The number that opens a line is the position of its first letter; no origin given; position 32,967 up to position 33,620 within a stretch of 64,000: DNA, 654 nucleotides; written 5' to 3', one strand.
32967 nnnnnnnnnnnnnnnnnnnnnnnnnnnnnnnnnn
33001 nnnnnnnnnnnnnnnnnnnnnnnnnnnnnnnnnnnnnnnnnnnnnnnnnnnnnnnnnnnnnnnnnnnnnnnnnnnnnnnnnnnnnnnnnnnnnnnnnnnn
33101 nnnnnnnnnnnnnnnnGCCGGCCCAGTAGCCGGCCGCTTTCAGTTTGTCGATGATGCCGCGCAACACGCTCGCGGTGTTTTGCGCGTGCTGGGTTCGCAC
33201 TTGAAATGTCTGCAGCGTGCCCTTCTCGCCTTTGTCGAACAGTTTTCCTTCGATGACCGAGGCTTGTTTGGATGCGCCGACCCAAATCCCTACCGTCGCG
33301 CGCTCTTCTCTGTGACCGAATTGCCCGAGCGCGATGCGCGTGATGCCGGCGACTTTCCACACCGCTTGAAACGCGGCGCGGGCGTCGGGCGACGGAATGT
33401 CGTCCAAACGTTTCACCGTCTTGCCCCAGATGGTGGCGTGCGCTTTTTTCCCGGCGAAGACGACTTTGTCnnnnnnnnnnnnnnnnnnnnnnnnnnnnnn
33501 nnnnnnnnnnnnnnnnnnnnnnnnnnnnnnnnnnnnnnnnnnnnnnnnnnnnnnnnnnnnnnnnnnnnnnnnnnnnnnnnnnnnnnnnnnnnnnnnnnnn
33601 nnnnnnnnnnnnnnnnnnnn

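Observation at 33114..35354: NDT-like/ATP-cone/unknown-domain protein divergently paired with a class II Fic enzyme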

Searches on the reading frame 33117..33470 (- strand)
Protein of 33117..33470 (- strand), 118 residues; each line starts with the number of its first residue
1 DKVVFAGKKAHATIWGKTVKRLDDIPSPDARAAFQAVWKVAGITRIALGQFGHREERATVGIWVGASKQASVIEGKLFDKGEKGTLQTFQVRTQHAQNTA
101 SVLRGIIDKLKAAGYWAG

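Call 31: search_solved_structures(query=A2, max_evalue=10)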
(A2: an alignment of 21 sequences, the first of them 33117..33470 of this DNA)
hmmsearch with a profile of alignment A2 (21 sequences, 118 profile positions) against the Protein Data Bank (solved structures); distinct sequences matched with E-value up to 10: 9.
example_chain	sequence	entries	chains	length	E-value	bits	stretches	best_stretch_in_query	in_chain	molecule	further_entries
7pcu_A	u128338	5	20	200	0.07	16.4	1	20-69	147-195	YTH domain-containing family protein 1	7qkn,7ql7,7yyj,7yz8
7yye_A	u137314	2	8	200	0.11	15.7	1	20-69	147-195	YTH domain-containing family protein 1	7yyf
4rci_A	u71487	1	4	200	0.12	15.7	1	20-69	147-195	YTH domain-containing family protein 1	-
8bs4_A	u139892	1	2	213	0.13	15.5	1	20-69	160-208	YTH domain-containing family protein 1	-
4rcj_A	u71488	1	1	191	0.24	14.7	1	20-66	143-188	YTH domain-containing family protein 1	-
5nkm_E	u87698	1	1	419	0.33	14.2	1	60-100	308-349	Protein smg-8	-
5nkk_A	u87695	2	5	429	0.34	14.2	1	60-100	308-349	Protein smg-8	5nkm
2m7o_A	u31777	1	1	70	0.78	13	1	40-85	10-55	uncharacterized protein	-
8bs6_A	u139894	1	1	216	0.82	12.9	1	20-61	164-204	YTH domain-containing family protein 3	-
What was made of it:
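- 33117..33461 (-): Residues 253-367: orphan C-terminal domain ('domain X'). Motifs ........, DIPS..AR, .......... and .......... Secondary structure: beta, alpha, four beta strands, alpha. No significant PDB sequence match (call 31).
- Tried and rejected: The PDB sequence search with the domain-X profile gave only a non-significant partial YTH-domain match, E 0.07 (call 31).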

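Call 37: predict_structure(alignment_id=A2)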
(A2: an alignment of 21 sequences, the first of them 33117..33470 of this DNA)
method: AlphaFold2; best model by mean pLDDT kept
length: 118 residues; sequences in the alignment: 21
mean_pLDDT: 87.3   pTM: 0.82
mean pLDDT of the five models: 87.3, 87.0, 85.6, 85.3, 84.2
residues with pLDDT >= 90: 70; 70-90: 36; 50-70: 12; < 50: 0
segments of 3 or more residues with pLDDT < 50: none
pLDDT, mean of each block of 10 residues (from residue 1): 73 82 90 94 92 73 94 91 77 94 97 93
secondary structure, 60 per line:
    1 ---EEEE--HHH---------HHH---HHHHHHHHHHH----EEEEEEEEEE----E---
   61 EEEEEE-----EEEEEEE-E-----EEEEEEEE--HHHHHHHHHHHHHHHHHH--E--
elements in order: E4-7 H28-38 E43-52 E61-66 E72-78 E86-93 H96-113
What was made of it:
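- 33117..33461 (-): AF2 pLDDT 87, pTM 0.82 (call 37).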

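Call 40: fold_search(model_id=the predicted structure, library=pdb)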
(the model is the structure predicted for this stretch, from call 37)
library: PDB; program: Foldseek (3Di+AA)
matches with E <= 10: 1387; with E <= 0.001: 0
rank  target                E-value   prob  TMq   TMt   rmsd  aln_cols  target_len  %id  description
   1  4hei_B                8.6e-02  0.21  0.21  0.25  13.8       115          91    9  2A X-RAY STRUCTURE OF HPF from VIBRIO CHOLERAE (released 2012-10-24)
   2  1fgy                  1.2e-01  0.60  0.29  0.28   6.5        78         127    9  GRP1 PH DOMAIN WITH INS(1,3,4,5)P4 (released 2000-08-23)
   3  6y2p_B                1.2e-01  0.18  0.21  0.11   8.6        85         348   12  Escherichia coli RnlA-RnlB Toxin-Antitoxin System. (released 2021-04-14)
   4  2y8f_A                1.9e-01  0.80  0.29  0.27   4.1        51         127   12  Structure of the Ran-binding domain from human RanBP3 (wild type) (released 2011-02-16)
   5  1foe_E                1.9e-01  0.69  0.34  0.13   3.7        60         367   12  CRYSTAL STRUCTURE OF RAC1 IN COMPLEX WITH THE GUANINE NUCLEOTIDE EXCHANGE REGION OF TIAM1 (released 2001-01-17)
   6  7u66_G                1.9e-01  0.08  0.17  0.22  10.9        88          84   15  Structure of E. coli dGTPase bound to T7 bacteriophage protein Gp1.2 and dGTP (released 2022-08-31)
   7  1foe_A                2.0e-01  0.69  0.33  0.13   3.7        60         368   12  CRYSTAL STRUCTURE OF RAC1 IN COMPLEX WITH THE GUANINE NUCLEOTIDE EXCHANGE REGION OF TIAM1 (released 2001-01-17)
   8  8aei_B                2.0e-01  0.38  0.25  0.21   7.6        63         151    8  X-ray structure of Canis familiaris Odorant Binding Protein 2 bound to citronellal (released 2023-08-16)
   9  2ovd                  2.1e-01  0.18  0.22  0.18   9.0        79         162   20  Crystal Structure of Human Complement Protein C8gamma with Laurate (released 2007-05-22)
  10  1foe_C                2.3e-01  0.66  0.33  0.13   3.7        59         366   12  CRYSTAL STRUCTURE OF RAC1 IN COMPLEX WITH THE GUANINE NUCLEOTIDE EXCHANGE REGION OF TIAM1 (released 2001-01-17)
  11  2waf                  2.3e-01  0.11  0.18  0.05  11.3        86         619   13  PENICILLIN-BINDING PROTEIN 2B (PBP-2B) FROM STREPTOCOCCUS PNEUMONIAE (STRAIN R6) (released 2009-02-24)
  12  2rgn_E                2.4e-01  0.69  0.32  0.14   3.7        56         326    9  Crystal Structure of p63RhoGEF complex with Galpha-q and RhoA (released 2008-01-15)
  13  4dx9_M                2.4e-01  0.35  0.26  0.25   6.0        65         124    5  ICAP1 in complex with integrin beta 1 cytoplasmic tail (released 2013-01-09)
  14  2qos_C                2.5e-01  0.16  0.22  0.17   9.1        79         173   20  Crystal structure of complement protein C8 in complex with a peptide containing the C8 binding site on C8 (released 2007-10-16)
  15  9r2r_A                2.5e-01  0.08  0.21  0.19  13.5       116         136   11  De novo designed M7 protein fold (released 2025-05-14)
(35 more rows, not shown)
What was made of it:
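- The best Foldseek E-value is 0.086, with TM below 0.35 (call 40).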

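Call 59: search_protein_representatives(alignment_id=A2)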
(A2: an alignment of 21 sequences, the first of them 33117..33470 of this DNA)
Query: 21 sequences, 118 profile positions. Proteins with E-value up to 0.001 (for the whole library): 91; up to 1e-10: 56; up to 1e-30: 17. The best 91 are listed.
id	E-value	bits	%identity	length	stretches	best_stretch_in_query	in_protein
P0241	1.7e-47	176.5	-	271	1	2-118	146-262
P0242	2.1e-45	169.7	-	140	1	2-117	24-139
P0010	5.1e-45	168.5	-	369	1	2-118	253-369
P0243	9.9e-44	164.3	-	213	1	2-117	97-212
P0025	7.1e-43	161.6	-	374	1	2-117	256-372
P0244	1.5e-41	157.3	-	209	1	6-117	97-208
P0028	1.8e-41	157.0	-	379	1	4-118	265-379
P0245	2.3e-41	156.6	-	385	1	2-117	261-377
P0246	2.3e-40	153.4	-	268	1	3-118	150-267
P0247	6.2e-38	145.6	-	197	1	2-117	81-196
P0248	1.6e-37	144.3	-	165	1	17-117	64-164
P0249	1.6e-37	144.3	-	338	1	2-117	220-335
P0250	5.2e-36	139.4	-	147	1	5-118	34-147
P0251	2.3e-34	134.1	-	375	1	3-118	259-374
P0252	5.6e-33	129.6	-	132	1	2-117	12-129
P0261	1.1e-24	102.9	-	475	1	7-118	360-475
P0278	3.0e-16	75.7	-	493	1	2-110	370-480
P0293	1.8e-11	60.2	-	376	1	14-115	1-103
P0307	1.9e-05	40.8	-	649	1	2-56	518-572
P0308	2.1e-05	40.7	-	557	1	7-55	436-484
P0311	3.1e-05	40.1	-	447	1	3-99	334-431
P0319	1.3e-04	38.1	-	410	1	8-96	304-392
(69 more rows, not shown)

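Call 65: fold_search(model_id=the predicted structure, library=viral)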
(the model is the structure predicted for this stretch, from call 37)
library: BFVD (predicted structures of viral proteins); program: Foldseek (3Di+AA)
matches with E <= 10: 1135; with E <= 0.001: 0
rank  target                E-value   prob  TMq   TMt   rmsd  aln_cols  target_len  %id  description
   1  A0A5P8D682            2.2e-02  0.99  0.45  0.55   3.6        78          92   10  (no name in the UniProt tables at hand)
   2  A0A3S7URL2            3.2e-02  0.94  0.45  0.29   5.7       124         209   10  (no name in the UniProt tables at hand)
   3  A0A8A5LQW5            5.6e-02  0.51  0.28  0.23   8.7       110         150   14  (no name in the UniProt tables at hand)
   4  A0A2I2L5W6            7.1e-02  0.60  0.39  0.25   9.9       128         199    8  Uncharacterized protein [Orpheovirus IHUMI-LCC2]
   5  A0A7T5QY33            7.1e-02  0.57  0.37  0.29   9.1       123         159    8  (no name in the UniProt tables at hand)
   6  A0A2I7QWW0            9.0e-02  0.15  0.21  0.16  11.6        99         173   13  (no name in the UniProt tables at hand)
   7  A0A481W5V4            1.0e-01  0.18  0.24  0.23   7.7       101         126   12  Uncharacterized protein [Pseudomonas phage Psa21]
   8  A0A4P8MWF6            1.0e-01  0.15  0.20  0.27   9.7        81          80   15  (no name in the UniProt tables at hand)
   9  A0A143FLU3            1.2e-01  0.41  0.27  0.25   9.2        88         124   11  (no name in the UniProt tables at hand)
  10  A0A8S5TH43            1.4e-01  0.20  0.24  0.18   9.8        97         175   13  Uncharacterized protein [Myoviridae sp. ctIty1]
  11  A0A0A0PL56            1.4e-01  0.12  0.24  0.14  15.6       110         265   12  Uncharacterized protein [Bacillus phage Bp8p-T]
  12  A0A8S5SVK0            2.1e-01  0.35  0.28  0.29   5.1        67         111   12  Uncharacterized protein [Siphoviridae sp. ctHOG1]
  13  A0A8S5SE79            2.4e-01  0.54  0.38  0.34   6.0       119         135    6  Uncharacterized protein [Caudovirales sp. ctrNG92]
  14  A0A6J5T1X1            2.4e-01  0.41  0.27  0.35   6.7        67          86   12  Uncharacterized protein [uncultured Caudovirales phage]
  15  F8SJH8                2.4e-01  0.28  0.36  0.33   7.4       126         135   12  Uncharacterized protein 342 [Pseudomonas phage PhiPA3]
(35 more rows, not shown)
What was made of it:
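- Tried and rejected: The best results were E 0.086 (TM below 0.35) and E 0.022 (TM 0.45-0.55 over 78 columns) (calls 40, 65).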

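Call 84: search_protein_families(library=pfam, proteins=[P0319, P0261, P0241, P0307, P0308, P0311, P0278, P0293], max_evalue=0.05)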
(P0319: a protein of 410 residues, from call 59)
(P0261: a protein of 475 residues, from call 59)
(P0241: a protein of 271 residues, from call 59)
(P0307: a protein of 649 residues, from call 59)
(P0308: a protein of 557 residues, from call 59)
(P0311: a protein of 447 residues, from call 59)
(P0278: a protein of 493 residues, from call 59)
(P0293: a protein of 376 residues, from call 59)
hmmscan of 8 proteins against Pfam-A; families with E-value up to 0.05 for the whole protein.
P0319 (410 aa): 2 families
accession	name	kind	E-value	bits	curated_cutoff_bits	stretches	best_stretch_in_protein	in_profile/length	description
PF03883.20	H2O2_YaaD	-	6.1e-08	32.9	29.6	1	87-193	74-181/236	Peroxide stress protein YaaA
PF21818.3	DUF6884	-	0.0018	18.9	30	1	113-140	37-64/135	Family of unknown function (DUF6884)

P0261 (475 aa): 0 families

P0241 (271 aa): 0 families

P0307 (649 aa): 8 families
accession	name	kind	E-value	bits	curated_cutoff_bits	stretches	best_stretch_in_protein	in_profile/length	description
PF24922.1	ACBP4_C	-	1.8e-05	25.3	31.2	1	50-119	4-73/105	Acyl-CoA-binding domain-containing protein 4-6, C-terminal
PF11932.13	DUF3450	-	0.00013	21.8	32.6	1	52-137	26-111/241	Protein of unknown function (DUF3450)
PF07889.17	DUF1664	-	0.0015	19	34.6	0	55-118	58-121/124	Protein of unknown function (DUF1664)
PF11802.13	CENP-K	-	0.0053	16.8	27.2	1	321-478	20-178/263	Centromere-associated protein K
PF08654.15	DASH_Dad2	-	0.0062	17.4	26.9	1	444-501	5-58/99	DASH complex subunit Dad2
PF25014.1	NET2A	-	0.0065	16.8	33.1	1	39-105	143-209/235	NET2A-like domain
PF08614.16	ATG16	-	0.0069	17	33.7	1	233-415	4-184/200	Autophagy protein 16 (ATG16)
PF14584.11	DUF4446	-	0.0069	16.8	27.4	1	23-100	3-82/150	Protein of unknown function (DUF4446)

P0308 (557 aa): 4 families
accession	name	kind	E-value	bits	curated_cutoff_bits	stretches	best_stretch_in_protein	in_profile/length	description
PF13870.11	CCDC113_CCDC96_CC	-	0.00091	19.4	31.6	1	331-413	46-128/177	CCDC113/CCDC96, coiled-coil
PF06305.16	LapA_dom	-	0.017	15.4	28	1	24-65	22-63/64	Lipopolysaccharide assembly protein A domain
PF03836.20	RasGAP_C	-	0.026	15.1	26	1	338-396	33-91/137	RasGAP C-terminus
PF13863.11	DUF4200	-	0.028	15.2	29.7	1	326-401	30-105/119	Domain of unknown function (DUF4200)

P0311 (447 aa): 1 family
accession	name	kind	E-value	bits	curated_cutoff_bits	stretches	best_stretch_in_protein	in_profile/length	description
PF06804.17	Lipoprotein_18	-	0.013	14.9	25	1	251-313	168-231/323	NlpB/DapX lipoprotein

P0278 (493 aa): 4 families
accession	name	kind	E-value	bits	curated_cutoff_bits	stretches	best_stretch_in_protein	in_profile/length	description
PF15891.11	Nuc_deoxyri_tr2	-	1.1e-06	29.4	30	1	113-208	1-103/105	Nucleoside 2-deoxyribosyltransferase like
PF03477.21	ATP-cone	-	5e-06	27.4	25.8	1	247-321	3-69/88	ATP cone domain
PF05014.21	Nuc_deoxyrib_tr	-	5.6e-06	26.9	28.8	1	116-207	1-97/117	Nucleoside 2-deoxyribosyltransferase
PF14359.12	DUF4406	-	2.5e-05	25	22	1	115-204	2-90/91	Domain of unknown function (DUF4406)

P0293 (376 aa): 1 family
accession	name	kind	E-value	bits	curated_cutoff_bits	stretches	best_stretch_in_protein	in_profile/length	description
PF04996.17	AstB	-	0.029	13.5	27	0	253-327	291-363/443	Succinylarginine dihydrolase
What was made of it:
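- On Nucleoside 2-deoxyribosyltransferase / DNPH1 superfamily: The divergent member P0278 passes DUF4406 (25.0 against 22) (call 84).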
